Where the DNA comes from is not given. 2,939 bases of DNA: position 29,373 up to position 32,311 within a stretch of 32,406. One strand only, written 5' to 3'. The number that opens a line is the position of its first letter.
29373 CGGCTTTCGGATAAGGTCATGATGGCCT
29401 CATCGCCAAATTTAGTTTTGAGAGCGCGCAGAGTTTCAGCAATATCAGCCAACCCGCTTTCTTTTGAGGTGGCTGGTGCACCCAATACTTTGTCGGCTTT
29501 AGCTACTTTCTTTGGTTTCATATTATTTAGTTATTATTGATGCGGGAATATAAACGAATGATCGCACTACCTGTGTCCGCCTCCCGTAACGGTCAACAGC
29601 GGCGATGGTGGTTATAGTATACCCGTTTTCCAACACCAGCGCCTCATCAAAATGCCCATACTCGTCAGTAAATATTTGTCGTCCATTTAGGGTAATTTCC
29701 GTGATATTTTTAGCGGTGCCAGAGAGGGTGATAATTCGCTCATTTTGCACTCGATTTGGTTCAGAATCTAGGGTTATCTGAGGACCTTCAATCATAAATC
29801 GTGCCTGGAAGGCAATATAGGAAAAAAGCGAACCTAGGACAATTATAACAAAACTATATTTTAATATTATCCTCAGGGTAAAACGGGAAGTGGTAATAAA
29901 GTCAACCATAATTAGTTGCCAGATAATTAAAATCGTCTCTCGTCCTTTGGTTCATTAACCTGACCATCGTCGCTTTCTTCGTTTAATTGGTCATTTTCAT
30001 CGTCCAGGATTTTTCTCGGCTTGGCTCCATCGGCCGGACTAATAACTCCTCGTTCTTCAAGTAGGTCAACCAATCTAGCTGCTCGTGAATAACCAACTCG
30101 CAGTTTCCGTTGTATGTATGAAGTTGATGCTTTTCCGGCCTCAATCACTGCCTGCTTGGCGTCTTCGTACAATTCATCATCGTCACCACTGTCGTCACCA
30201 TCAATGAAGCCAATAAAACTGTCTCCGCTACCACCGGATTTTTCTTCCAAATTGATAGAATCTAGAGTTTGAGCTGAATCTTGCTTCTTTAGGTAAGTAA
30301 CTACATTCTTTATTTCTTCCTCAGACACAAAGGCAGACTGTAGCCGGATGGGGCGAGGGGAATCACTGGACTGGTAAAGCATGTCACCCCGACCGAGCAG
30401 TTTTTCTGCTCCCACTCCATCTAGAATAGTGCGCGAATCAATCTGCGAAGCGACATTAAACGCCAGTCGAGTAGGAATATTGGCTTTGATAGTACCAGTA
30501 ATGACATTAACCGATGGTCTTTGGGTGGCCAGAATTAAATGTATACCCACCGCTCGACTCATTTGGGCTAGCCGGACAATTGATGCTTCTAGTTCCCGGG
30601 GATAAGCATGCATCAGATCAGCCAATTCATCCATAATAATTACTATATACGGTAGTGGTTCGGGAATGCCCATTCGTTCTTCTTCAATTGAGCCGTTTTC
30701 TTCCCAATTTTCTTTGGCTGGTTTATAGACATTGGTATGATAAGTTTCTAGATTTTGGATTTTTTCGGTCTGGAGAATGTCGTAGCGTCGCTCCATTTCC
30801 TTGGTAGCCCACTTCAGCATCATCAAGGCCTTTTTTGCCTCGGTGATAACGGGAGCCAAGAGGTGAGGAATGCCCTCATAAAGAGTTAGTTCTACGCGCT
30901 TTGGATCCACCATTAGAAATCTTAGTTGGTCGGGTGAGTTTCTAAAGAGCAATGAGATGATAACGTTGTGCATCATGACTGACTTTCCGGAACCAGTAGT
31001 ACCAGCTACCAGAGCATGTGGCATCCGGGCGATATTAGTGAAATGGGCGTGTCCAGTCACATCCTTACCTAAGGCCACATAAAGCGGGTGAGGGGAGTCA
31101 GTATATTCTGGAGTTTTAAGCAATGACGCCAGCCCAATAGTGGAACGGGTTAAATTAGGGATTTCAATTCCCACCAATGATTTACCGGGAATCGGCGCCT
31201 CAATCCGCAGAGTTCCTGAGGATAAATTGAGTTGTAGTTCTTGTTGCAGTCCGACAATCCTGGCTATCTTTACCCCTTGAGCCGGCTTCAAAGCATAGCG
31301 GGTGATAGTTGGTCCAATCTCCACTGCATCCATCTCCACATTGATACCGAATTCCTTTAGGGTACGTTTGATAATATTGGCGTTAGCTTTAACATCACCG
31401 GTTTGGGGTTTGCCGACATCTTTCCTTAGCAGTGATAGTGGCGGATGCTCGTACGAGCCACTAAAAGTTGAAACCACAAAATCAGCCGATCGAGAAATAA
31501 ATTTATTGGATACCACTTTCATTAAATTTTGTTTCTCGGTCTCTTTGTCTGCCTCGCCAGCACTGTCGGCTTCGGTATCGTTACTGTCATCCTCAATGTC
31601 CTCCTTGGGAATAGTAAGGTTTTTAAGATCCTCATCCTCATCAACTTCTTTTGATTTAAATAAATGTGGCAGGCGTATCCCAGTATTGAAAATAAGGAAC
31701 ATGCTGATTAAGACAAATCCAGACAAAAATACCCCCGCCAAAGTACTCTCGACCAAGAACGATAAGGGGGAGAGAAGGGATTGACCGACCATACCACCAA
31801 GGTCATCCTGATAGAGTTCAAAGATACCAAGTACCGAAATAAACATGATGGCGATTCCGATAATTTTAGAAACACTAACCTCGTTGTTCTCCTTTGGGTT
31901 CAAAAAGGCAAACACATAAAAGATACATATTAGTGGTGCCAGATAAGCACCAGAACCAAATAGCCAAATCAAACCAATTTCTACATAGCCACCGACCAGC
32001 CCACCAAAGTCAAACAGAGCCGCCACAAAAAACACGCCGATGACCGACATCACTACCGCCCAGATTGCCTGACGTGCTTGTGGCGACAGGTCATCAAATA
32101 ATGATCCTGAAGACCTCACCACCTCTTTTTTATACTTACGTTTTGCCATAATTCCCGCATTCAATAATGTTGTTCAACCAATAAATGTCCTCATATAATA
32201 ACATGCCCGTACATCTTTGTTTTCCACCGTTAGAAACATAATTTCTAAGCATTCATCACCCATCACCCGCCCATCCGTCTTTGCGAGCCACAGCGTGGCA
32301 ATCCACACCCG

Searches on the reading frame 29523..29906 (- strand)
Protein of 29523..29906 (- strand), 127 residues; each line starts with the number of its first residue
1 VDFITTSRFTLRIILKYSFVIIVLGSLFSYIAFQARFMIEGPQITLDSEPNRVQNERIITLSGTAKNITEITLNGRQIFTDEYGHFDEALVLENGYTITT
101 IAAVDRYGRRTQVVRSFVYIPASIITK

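Call 84: search_protein_families(library=pfam, proteins=[window:29523-29906:-], max_evalue=0.001)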
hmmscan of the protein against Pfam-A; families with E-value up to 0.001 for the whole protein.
window:29523-29906:- (127 aa): 1 family
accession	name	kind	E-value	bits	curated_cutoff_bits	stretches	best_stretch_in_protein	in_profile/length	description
PF09136.16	Glucodextran_B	-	2.3e-05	24.7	27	1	42-115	1-77/83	Glucodextranase, domain B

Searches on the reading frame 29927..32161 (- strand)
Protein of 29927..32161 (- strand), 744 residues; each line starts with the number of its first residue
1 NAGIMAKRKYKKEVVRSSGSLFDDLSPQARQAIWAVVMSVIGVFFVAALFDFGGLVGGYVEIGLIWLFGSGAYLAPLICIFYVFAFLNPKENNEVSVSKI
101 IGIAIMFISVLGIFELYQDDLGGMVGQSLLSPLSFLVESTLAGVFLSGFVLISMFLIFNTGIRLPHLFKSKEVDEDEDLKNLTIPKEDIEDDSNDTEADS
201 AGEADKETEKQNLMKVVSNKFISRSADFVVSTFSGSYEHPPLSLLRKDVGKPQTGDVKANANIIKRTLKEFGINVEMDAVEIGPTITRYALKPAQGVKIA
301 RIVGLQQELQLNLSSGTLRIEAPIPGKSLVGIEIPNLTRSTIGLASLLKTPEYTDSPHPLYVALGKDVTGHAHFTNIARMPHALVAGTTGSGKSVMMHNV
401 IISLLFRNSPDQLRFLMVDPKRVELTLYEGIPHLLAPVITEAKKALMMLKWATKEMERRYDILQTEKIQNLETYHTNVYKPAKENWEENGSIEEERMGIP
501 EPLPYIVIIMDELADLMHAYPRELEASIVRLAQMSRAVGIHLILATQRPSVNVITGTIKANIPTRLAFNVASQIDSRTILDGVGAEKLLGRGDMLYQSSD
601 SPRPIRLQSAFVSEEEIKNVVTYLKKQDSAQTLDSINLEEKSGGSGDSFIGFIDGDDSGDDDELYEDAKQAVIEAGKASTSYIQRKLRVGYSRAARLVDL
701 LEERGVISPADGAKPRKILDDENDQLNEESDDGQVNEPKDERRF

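Call 84: search_protein_families(library=pfam, proteins=[window:29927-32161:-], max_evalue=0.001)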
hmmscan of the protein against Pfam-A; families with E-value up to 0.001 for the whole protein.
window:29927-32161:- (744 aa): 5 families
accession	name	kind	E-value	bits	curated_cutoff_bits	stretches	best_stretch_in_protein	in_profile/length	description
PF01580.24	FtsK_SpoIIIE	-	5.6e-59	199.7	24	1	346-551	4-221/221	FtsK/SpoIIIE family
PF09397.16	FtsK_gamma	-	3.5e-27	94.4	30.6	1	660-719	2-61/63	Ftsk gamma domain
PF17854.6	FtsK_alpha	-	7.8e-27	93.9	22.9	1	240-336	2-101/101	FtsK alpha domain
PF13491.11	FtsK_4TM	-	2.6e-06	27.7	23.1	1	51-159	45-160/171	4TM region of DNA translocase FtsK/SpoIIIE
PF12846.13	AAA_10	-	0.00058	19.4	27.5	0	379-426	20-63/362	AAA-like domain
